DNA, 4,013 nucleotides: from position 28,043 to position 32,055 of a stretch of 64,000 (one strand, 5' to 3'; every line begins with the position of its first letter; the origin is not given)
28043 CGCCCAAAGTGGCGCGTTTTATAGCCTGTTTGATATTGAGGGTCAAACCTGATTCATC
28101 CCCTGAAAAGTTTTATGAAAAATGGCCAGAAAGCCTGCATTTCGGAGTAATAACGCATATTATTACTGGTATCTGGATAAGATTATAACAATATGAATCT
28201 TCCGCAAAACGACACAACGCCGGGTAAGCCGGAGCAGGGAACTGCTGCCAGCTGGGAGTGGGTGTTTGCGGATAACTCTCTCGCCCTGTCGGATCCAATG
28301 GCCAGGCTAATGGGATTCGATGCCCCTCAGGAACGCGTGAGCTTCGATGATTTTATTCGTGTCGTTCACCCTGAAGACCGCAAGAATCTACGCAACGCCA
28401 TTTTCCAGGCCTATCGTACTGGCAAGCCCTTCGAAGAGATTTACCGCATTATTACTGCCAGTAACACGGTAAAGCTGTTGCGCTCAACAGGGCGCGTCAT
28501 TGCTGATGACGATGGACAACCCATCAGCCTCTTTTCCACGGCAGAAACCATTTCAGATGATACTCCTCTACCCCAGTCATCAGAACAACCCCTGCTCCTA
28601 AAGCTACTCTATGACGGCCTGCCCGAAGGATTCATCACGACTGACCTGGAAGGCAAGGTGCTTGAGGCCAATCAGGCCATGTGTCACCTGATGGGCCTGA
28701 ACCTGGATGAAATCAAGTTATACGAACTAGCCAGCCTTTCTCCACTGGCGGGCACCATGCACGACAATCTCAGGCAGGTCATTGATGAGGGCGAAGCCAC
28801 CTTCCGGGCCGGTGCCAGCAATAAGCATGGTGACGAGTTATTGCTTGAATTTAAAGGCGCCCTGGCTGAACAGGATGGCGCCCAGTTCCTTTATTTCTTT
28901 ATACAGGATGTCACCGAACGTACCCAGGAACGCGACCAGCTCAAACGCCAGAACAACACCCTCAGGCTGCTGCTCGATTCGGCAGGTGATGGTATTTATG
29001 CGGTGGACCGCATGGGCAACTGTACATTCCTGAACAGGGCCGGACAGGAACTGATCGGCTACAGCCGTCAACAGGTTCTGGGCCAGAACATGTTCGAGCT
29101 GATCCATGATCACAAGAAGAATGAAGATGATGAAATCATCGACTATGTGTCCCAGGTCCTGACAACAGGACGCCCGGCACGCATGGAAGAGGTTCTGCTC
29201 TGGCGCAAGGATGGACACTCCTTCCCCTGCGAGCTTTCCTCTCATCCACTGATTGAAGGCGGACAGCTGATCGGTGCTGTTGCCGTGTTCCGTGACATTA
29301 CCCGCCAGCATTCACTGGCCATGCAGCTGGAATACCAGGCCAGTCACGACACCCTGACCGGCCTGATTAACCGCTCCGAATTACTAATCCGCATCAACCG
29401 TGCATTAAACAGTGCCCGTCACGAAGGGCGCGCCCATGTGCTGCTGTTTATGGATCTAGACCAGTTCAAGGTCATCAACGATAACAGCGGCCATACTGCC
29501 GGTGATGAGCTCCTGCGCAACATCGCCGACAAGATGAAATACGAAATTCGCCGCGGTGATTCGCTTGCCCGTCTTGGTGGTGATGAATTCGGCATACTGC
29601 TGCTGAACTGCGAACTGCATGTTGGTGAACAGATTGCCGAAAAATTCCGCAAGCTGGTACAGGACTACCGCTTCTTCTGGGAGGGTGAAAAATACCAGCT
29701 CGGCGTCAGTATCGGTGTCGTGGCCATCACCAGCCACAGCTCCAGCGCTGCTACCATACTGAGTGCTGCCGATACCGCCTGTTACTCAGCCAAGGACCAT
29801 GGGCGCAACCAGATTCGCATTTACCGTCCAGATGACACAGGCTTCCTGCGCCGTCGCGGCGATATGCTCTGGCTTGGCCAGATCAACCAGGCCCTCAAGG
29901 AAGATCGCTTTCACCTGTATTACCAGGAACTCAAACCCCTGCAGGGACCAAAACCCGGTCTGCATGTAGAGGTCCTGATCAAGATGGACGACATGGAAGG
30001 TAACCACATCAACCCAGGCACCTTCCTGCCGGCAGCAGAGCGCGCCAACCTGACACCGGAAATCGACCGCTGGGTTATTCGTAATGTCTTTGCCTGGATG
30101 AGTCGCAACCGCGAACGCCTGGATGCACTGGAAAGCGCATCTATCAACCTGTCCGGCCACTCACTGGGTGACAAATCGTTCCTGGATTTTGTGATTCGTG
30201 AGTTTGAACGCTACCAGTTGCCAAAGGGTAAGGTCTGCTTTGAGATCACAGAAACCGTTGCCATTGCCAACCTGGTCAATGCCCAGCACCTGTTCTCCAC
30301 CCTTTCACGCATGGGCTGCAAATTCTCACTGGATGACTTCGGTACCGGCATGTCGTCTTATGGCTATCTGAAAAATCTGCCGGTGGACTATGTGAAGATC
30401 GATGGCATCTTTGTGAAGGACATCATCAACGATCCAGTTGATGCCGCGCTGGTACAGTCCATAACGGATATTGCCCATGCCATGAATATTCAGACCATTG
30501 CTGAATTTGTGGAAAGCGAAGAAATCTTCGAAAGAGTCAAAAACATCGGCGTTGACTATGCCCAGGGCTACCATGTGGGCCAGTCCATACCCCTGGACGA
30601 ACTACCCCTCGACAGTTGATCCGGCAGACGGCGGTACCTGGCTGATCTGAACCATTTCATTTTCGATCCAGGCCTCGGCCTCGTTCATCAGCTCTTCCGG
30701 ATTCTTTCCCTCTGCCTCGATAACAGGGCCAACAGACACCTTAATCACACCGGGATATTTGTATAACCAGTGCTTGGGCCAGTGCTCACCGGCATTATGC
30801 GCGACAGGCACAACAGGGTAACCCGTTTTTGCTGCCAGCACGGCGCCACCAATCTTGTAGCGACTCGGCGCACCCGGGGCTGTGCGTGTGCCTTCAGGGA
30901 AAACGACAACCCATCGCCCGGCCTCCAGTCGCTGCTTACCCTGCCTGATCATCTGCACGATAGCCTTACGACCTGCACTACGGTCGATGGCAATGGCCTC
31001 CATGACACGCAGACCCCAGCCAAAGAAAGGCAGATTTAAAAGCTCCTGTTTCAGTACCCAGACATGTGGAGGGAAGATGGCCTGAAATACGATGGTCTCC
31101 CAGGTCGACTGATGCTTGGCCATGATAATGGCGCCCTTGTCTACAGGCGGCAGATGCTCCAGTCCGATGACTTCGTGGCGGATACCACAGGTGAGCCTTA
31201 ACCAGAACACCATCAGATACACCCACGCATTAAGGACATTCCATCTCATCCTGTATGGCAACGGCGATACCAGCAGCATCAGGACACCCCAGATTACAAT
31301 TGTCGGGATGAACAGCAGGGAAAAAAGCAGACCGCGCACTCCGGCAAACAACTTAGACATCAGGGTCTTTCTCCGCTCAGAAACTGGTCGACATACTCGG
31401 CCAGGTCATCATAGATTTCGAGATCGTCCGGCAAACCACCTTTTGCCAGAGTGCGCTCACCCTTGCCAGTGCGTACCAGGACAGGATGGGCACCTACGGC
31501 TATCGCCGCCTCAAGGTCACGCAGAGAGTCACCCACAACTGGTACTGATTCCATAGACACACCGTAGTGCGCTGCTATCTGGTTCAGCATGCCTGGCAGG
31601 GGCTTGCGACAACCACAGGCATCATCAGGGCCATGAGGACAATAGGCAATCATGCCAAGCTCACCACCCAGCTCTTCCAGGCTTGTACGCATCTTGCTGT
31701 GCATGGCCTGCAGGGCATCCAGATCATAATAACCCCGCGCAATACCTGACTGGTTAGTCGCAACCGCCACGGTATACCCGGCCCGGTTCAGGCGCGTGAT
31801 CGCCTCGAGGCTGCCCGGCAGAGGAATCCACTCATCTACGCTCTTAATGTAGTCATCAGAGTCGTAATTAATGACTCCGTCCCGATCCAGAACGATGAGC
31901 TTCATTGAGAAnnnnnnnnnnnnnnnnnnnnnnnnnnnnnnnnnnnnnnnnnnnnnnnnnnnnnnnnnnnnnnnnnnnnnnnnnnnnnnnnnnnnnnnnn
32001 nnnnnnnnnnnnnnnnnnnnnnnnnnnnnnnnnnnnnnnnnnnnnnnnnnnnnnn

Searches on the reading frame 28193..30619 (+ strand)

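Call 72: search_protein_families(library=pfam, proteins=[window:28193-30619:+], max_evalue=0.00001)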
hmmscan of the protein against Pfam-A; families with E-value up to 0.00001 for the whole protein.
window:28193-30619:+ (808 aa): 7 families
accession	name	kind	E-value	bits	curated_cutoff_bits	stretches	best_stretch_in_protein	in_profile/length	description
PF00563.25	EAL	-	3e-62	210.5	31.3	1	563-797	3-235/236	EAL domain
PF00990.26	GGDEF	-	5.6e-43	146.9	23.8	1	383-540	1-161/161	Diguanylate cyclase, GGDEF domain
PF00989.32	PAS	-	1.4e-31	109.3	22.6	1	257-369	3-113/113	PAS fold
PF08448.16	PAS_4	-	2e-27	96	23.1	2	261-373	1-109/110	PAS fold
PF13426.13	PAS_9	-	5.4e-22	78.5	27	1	266-370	2-102/103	PAS domain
PF08447.18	PAS_3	-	1.5e-18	67.3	25.6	1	32-114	4-86/89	PAS fold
PF13188.13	PAS_8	-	6.3e-15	54.9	21.8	1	256-312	2-57/65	PAS domain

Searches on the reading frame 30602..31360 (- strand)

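Call 72: search_protein_families(library=pfam, proteins=[window:30602-31360:-], max_evalue=0.00001)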
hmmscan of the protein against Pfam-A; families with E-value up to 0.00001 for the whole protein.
window:30602-31360:- (252 aa): 1 family
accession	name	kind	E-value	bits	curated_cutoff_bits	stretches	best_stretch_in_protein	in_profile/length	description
PF01553.26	Acyltransferase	-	4e-23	82.1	23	1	63-188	3-131/132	Acyltransferase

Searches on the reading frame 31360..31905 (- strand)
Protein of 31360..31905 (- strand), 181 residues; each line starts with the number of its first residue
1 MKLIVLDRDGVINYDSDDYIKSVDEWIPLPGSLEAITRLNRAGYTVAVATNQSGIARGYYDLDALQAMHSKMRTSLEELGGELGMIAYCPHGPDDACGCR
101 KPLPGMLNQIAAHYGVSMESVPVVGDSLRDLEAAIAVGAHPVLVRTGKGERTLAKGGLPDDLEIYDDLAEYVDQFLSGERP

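Call 72: search_protein_families(library=pfam, proteins=[window:31360-31905:-], max_evalue=0.00001)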
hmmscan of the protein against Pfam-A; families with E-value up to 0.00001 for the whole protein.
window:31360-31905:- (181 aa): 4 families
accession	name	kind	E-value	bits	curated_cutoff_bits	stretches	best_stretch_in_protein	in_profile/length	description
PF13242.12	Hydrolase_like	-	4.9e-14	52.4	22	1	99-170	2-74/75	HAD-hyrolase-like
PF00702.32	Hydrolase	-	2.8e-12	47.9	26.4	1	16-138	87-191/191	haloacid dehalogenase-like hydrolase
PF13419.12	HAD_2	-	9.3e-09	36.1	23.8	0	97-143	131-177/178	Haloacid dehalogenase-like hydrolase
PF08645.17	PNK3P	-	1.5e-07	31.7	22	1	20-119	21-118/161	Polynucleotide kinase 3 phosphatase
